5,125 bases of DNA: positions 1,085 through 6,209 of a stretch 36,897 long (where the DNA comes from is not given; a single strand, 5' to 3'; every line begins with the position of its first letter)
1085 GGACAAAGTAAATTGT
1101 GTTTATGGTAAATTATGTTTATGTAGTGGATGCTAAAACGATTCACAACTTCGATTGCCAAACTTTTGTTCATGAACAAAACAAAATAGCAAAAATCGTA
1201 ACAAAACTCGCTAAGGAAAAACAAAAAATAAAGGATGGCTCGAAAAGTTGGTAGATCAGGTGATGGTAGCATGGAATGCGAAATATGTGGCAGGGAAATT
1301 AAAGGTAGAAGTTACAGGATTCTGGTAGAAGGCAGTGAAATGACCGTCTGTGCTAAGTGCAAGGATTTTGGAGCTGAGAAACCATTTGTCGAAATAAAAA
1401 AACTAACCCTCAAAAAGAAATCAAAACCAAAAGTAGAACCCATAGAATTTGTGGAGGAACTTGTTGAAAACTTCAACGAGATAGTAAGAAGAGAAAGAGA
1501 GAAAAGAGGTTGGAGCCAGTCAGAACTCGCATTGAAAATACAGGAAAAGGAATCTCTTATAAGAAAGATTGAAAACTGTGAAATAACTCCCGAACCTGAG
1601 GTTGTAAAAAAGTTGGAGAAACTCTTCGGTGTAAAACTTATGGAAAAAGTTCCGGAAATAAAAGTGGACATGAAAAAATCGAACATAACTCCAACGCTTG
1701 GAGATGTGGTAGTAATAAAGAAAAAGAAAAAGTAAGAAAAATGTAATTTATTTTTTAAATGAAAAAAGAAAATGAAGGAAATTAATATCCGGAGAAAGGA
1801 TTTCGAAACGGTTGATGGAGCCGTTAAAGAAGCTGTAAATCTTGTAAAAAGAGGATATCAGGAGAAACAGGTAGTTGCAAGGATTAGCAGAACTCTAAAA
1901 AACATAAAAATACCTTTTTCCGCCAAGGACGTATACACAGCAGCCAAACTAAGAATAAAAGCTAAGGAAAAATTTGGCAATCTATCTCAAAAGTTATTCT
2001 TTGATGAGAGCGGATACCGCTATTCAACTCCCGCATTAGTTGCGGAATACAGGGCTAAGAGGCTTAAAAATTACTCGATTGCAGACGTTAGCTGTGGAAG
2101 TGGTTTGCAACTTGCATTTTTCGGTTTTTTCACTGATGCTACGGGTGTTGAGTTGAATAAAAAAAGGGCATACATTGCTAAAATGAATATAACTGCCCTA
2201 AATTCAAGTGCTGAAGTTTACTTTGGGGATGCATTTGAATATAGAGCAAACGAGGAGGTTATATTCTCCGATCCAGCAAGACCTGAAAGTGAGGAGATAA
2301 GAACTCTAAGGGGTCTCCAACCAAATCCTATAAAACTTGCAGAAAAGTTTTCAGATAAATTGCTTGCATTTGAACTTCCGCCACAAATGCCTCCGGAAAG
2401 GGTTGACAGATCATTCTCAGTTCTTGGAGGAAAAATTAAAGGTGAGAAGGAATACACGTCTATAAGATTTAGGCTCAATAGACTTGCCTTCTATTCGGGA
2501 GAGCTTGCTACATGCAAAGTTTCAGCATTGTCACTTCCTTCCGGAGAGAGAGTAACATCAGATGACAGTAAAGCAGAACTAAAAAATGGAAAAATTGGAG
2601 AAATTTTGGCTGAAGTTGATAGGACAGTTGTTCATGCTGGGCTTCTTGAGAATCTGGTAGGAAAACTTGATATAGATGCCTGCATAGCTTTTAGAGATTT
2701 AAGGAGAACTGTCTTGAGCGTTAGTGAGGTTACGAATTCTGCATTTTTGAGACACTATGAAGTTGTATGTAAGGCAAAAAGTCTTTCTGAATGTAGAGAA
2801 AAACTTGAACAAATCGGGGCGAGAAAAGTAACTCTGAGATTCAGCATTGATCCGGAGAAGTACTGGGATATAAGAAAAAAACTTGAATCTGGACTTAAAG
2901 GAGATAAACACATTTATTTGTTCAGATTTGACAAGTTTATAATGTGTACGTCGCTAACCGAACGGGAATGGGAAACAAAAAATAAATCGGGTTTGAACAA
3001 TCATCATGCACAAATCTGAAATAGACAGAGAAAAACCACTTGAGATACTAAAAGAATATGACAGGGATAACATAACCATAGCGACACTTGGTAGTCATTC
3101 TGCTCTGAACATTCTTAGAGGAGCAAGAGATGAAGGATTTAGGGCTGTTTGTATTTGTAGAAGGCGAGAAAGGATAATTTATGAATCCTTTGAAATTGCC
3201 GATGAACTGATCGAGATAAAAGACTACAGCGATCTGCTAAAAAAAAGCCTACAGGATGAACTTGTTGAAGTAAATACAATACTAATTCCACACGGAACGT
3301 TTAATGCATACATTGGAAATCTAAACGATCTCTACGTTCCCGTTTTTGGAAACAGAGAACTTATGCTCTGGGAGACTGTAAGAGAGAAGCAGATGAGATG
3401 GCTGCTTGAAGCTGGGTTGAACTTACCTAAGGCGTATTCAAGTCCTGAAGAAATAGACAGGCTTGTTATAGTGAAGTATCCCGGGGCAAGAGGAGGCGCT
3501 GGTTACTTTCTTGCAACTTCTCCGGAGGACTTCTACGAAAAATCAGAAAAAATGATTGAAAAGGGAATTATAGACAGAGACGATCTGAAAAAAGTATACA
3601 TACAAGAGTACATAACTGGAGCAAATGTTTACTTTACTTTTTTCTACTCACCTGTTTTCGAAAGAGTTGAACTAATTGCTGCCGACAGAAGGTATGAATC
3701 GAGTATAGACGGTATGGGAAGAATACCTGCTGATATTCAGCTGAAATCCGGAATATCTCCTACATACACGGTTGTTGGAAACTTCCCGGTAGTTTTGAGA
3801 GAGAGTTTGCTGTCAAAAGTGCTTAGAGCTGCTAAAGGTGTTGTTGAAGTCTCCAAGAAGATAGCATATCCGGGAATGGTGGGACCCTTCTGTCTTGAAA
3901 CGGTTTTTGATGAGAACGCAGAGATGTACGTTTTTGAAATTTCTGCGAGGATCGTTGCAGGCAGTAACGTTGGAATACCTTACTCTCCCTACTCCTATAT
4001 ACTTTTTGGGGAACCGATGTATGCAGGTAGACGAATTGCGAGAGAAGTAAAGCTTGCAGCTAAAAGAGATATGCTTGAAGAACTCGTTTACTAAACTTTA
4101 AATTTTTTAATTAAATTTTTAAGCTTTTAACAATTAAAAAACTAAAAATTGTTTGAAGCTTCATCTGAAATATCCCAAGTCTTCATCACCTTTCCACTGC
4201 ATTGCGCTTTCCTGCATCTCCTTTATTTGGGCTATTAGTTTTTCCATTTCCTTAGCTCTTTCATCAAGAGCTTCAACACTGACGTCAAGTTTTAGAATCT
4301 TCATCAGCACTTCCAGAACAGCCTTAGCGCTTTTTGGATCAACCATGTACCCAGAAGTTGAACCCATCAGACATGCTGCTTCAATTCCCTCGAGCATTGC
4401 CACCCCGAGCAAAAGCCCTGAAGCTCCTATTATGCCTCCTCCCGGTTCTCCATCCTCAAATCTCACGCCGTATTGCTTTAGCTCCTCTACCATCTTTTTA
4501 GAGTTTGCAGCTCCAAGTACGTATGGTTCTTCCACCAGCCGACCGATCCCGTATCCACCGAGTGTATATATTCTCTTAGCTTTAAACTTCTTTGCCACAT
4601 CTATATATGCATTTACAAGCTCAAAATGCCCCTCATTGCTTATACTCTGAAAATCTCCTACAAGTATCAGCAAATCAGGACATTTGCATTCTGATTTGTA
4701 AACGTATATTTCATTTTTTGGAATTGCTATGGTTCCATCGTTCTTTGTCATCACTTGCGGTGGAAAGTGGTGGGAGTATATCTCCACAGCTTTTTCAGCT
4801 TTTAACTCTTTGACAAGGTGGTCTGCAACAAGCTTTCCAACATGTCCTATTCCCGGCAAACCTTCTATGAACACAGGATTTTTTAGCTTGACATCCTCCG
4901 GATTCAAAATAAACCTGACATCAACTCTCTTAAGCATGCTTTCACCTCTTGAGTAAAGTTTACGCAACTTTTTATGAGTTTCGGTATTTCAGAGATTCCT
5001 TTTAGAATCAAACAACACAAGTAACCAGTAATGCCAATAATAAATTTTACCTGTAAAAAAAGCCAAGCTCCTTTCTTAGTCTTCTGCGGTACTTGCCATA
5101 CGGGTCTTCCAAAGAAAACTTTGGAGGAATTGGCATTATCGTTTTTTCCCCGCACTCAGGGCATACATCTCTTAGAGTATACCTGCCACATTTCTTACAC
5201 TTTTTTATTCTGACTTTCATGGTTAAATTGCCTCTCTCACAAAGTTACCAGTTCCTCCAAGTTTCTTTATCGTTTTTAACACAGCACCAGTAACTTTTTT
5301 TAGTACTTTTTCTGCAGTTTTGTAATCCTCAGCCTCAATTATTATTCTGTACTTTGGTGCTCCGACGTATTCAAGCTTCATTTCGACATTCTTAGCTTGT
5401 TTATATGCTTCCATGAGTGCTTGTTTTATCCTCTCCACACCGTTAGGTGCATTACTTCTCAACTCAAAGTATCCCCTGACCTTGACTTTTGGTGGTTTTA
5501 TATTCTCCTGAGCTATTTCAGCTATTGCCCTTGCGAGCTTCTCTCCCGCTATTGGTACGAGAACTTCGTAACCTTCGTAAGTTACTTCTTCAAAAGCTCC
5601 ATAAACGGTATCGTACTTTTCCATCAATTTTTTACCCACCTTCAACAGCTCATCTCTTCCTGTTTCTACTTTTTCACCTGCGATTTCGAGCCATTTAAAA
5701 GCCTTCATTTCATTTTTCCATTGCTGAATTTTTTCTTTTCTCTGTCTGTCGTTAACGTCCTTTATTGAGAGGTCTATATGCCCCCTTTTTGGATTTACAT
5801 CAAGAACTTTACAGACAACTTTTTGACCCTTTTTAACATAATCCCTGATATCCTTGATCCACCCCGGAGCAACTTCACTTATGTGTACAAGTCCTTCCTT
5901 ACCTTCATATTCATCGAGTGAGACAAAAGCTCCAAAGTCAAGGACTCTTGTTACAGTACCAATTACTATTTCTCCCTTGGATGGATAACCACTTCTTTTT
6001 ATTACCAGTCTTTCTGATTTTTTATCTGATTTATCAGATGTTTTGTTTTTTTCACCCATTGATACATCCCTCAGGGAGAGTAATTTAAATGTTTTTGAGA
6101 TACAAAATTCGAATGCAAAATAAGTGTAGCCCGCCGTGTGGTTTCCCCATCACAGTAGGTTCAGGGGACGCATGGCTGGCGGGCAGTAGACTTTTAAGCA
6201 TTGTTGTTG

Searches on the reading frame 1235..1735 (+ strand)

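Call 93: search_protein_families(library=pfam, proteins=[window:1235-1735:+], max_evalue=0.0001)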
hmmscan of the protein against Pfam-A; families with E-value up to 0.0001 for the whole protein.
window:1235-1735:+ (166 aa): 3 families
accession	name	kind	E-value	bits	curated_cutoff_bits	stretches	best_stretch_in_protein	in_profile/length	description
PF01381.28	HTH_3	-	6.6e-12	45.7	23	1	84-135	1-52/55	Helix-turn-helix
PF13560.12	HTH_31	-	6.8e-06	26.7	27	1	85-133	7-56/64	Helix-turn-helix domain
PF12844.13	HTH_19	-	6.5e-05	23.2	30.2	0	84-133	4-53/64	Helix-turn-helix domain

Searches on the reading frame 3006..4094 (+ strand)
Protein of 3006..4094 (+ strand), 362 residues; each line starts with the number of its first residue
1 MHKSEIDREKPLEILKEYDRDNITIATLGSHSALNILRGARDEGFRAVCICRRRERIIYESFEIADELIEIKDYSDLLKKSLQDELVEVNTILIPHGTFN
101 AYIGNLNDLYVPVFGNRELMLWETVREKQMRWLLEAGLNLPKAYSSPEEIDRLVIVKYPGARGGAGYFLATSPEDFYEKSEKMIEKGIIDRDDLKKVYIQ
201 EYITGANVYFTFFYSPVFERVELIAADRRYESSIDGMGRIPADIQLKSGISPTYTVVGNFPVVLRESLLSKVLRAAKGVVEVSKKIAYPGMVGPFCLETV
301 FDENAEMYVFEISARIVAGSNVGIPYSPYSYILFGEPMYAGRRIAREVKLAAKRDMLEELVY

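Call 93: search_protein_families(library=pfam, proteins=[window:3006-4094:+], max_evalue=0.0001)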
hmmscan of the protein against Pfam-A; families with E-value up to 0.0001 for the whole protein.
window:3006-4094:+ (362 aa): 2 families
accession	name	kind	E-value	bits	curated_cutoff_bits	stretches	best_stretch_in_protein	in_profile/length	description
PF06973.17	DUF1297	-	2.9e-79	265.4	23.8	1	175-361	1-187/188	Domain of unknown function (DUF1297)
PF06849.18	DUF1246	-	4e-42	143.5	25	1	25-144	1-122/122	Protein of unknown function (DUF1246)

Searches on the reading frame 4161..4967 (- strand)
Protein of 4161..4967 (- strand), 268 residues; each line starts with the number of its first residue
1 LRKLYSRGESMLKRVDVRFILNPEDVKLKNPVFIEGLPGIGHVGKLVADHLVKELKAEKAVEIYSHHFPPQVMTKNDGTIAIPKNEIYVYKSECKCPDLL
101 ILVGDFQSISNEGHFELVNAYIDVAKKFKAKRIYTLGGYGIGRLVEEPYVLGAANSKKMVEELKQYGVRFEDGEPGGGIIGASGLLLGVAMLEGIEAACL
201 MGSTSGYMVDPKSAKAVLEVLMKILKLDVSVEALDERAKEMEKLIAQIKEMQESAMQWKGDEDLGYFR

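Call 93: search_protein_families(library=pfam, proteins=[window:4161-4967:-], max_evalue=0.0001)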
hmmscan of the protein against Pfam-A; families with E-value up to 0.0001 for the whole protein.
window:4161-4967:- (268 aa): 1 family
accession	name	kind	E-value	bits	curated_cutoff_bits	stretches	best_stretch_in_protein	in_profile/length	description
PF09754.15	PAC2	-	1.5e-58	198.6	25.8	1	33-248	1-214/215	PAC2 family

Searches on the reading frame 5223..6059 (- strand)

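Call 93: search_protein_families(library=pfam, proteins=[window:5223-6059:-], max_evalue=0.0001)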
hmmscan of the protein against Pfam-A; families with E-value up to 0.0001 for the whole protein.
window:5223-6059:- (278 aa): 2 families
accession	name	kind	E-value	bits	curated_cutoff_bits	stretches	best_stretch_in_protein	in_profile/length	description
PF07541.17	EIF_2_alpha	-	3.4e-30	104.8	22.8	1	140-246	4-114/114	Eukaryotic translation initiation factor 2 alpha subunit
PF00575.29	S1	-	4e-16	59.6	22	1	26-100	2-74/74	S1 RNA binding domain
